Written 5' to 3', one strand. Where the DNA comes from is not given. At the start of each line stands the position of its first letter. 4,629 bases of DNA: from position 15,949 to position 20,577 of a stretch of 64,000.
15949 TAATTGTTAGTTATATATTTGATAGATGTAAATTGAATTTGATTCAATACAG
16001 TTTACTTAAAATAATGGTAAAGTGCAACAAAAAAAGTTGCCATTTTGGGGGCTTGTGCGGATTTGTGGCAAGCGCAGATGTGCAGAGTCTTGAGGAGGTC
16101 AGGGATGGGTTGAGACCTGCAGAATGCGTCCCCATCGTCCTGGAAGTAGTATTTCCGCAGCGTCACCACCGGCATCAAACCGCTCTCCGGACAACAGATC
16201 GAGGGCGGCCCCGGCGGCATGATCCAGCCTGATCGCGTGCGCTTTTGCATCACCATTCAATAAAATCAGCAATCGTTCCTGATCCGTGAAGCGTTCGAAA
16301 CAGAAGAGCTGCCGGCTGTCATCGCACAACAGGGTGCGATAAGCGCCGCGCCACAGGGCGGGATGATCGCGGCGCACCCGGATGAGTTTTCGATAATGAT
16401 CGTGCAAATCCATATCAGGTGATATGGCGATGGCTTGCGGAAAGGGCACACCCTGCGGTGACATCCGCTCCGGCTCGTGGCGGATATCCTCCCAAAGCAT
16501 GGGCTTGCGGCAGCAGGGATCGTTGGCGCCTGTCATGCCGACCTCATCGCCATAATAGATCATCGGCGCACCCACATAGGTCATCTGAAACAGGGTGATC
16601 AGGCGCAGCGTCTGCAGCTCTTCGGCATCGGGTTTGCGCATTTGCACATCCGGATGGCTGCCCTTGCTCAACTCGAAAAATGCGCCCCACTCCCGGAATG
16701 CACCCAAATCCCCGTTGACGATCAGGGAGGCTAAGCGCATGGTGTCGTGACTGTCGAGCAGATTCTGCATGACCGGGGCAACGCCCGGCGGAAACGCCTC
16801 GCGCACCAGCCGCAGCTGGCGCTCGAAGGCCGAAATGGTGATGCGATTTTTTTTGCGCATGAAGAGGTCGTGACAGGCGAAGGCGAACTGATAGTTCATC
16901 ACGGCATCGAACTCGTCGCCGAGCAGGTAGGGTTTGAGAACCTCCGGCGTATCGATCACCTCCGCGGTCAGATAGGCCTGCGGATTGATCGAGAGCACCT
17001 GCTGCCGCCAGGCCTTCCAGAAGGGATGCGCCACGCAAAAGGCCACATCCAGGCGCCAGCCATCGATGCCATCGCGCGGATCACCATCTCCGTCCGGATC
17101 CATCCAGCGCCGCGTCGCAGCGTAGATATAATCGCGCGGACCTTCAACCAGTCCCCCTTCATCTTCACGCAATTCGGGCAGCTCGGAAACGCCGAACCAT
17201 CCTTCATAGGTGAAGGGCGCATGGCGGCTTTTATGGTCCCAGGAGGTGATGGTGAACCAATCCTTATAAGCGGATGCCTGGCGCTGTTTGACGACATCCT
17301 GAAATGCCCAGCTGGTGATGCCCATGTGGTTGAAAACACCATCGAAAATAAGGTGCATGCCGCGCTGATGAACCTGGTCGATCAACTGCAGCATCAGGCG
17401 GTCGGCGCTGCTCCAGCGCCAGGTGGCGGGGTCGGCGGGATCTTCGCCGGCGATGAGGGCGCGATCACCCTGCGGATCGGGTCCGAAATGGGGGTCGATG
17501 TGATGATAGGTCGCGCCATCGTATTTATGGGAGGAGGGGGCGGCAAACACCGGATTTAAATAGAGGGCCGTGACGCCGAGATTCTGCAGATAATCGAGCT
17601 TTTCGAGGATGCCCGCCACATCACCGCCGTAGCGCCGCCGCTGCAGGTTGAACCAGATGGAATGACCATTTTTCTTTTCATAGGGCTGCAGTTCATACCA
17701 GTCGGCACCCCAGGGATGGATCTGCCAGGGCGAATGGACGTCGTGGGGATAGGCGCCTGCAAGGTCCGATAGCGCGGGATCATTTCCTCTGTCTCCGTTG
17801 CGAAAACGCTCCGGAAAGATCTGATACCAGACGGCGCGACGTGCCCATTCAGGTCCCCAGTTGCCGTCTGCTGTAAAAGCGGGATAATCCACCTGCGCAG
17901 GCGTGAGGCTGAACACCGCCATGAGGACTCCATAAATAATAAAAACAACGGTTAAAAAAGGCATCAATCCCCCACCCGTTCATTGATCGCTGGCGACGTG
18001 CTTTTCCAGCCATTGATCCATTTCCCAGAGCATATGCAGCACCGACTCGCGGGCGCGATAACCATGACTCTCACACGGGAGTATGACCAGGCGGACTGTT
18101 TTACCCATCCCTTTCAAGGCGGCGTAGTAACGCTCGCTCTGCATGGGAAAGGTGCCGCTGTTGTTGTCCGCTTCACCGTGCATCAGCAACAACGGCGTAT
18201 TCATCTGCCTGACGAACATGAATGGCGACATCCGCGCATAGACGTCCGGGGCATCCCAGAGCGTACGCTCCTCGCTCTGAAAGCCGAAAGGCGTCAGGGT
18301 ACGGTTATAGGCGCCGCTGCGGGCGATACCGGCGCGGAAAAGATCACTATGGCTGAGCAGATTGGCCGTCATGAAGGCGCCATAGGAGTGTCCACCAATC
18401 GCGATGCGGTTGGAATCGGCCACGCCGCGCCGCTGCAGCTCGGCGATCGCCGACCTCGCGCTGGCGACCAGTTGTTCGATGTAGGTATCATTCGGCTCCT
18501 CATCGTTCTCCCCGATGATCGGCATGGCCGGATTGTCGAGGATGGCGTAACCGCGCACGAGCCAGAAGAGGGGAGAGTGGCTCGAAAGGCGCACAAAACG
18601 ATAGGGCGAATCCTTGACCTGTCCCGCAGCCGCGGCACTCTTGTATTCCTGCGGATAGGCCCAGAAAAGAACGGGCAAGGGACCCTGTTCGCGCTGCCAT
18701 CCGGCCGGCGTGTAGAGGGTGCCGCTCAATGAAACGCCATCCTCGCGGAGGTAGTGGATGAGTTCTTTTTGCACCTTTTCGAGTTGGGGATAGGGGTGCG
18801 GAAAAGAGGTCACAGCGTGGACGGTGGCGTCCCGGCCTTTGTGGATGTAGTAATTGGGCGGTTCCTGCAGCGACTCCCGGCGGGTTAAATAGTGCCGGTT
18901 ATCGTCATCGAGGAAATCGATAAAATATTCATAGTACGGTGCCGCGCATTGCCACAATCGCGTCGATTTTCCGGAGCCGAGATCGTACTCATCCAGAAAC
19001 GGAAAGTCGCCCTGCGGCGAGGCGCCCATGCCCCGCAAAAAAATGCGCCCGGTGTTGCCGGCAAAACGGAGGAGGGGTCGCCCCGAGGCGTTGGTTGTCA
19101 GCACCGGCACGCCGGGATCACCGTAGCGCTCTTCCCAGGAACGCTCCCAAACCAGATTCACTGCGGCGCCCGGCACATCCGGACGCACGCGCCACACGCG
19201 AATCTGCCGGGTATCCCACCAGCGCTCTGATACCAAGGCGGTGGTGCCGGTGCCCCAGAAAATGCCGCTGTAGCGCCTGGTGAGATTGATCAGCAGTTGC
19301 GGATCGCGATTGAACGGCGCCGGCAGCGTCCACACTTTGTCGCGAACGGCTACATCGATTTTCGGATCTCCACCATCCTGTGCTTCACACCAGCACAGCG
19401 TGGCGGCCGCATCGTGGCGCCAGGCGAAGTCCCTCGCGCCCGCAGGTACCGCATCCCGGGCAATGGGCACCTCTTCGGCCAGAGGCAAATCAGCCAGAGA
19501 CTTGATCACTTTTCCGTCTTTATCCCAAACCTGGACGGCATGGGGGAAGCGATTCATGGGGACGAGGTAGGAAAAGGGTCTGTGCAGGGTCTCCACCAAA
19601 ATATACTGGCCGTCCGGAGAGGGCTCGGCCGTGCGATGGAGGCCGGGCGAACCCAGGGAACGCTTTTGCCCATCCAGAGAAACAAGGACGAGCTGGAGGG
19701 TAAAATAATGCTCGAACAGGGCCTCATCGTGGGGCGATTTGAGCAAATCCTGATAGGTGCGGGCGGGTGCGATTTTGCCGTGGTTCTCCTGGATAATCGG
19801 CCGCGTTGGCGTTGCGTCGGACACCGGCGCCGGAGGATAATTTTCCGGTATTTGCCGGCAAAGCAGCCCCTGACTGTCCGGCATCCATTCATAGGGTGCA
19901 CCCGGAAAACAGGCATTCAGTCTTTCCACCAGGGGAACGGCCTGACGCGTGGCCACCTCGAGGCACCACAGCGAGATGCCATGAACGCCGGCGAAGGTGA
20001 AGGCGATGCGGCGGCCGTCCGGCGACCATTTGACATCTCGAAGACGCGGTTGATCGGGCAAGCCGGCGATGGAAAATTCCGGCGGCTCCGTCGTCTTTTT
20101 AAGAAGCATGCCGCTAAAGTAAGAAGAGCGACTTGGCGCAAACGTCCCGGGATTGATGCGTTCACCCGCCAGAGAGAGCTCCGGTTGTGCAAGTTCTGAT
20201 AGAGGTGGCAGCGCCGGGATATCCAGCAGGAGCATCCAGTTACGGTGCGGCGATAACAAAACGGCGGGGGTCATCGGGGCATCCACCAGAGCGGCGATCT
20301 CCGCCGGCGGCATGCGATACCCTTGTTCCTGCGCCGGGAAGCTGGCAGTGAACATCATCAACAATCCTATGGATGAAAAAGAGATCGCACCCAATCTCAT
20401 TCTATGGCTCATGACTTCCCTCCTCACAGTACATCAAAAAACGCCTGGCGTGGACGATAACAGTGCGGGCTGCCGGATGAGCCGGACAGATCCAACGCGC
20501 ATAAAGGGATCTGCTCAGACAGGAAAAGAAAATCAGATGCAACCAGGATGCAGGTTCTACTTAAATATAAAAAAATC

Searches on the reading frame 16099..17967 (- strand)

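Call 65: search_protein_families(library=pfam, proteins=[window:16099-17967:-], max_evalue=0.001)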
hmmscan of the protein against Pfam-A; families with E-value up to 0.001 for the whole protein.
window:16099-17967:- (622 aa): 3 families
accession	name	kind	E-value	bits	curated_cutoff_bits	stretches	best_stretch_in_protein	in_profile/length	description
PF00128.31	Alpha-amylase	-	2.1e-53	182.6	22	2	192-540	69-445/446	Alpha amylase, catalytic domain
PF16657.11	Malt_amylase_C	-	7.6e-08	32.8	27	1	541-609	1-69/75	Maltogenic Amylase, C-terminal domain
PF11941.14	DUF3459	-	3.4e-06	27.8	22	1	524-588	1-66/90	Domain of unknown function (DUF3459)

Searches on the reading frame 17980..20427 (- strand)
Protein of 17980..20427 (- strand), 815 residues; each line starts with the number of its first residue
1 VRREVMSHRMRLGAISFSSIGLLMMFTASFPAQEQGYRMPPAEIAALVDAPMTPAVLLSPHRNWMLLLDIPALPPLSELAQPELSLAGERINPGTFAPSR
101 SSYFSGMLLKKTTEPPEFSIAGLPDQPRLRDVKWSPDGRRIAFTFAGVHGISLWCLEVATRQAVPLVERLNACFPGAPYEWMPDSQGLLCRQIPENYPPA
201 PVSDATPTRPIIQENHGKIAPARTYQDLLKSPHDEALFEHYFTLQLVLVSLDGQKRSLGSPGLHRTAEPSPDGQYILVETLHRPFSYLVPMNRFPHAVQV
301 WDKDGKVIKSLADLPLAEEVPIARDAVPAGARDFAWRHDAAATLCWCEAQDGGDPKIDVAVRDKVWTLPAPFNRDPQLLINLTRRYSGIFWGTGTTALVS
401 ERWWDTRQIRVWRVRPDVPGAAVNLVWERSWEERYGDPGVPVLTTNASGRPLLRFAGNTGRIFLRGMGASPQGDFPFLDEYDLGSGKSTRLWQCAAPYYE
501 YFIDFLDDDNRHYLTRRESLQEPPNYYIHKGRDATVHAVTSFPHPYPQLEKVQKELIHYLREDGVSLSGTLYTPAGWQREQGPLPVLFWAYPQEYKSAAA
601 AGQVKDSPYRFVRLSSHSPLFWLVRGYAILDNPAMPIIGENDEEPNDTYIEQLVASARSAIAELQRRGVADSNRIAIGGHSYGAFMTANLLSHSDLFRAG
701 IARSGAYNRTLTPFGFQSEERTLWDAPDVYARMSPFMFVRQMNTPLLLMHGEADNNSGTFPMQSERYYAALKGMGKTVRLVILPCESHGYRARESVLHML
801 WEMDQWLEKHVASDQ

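Call 65: search_protein_families(library=pfam, proteins=[window:17980-20427:-], max_evalue=0.001)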
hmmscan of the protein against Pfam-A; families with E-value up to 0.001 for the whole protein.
window:17980-20427:- (815 aa): 1 family
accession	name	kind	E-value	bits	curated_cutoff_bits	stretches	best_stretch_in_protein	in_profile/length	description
PF00326.27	Peptidase_S9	-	8.5e-24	84.7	22.6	1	660-812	51-211/213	Prolyl oligopeptidase family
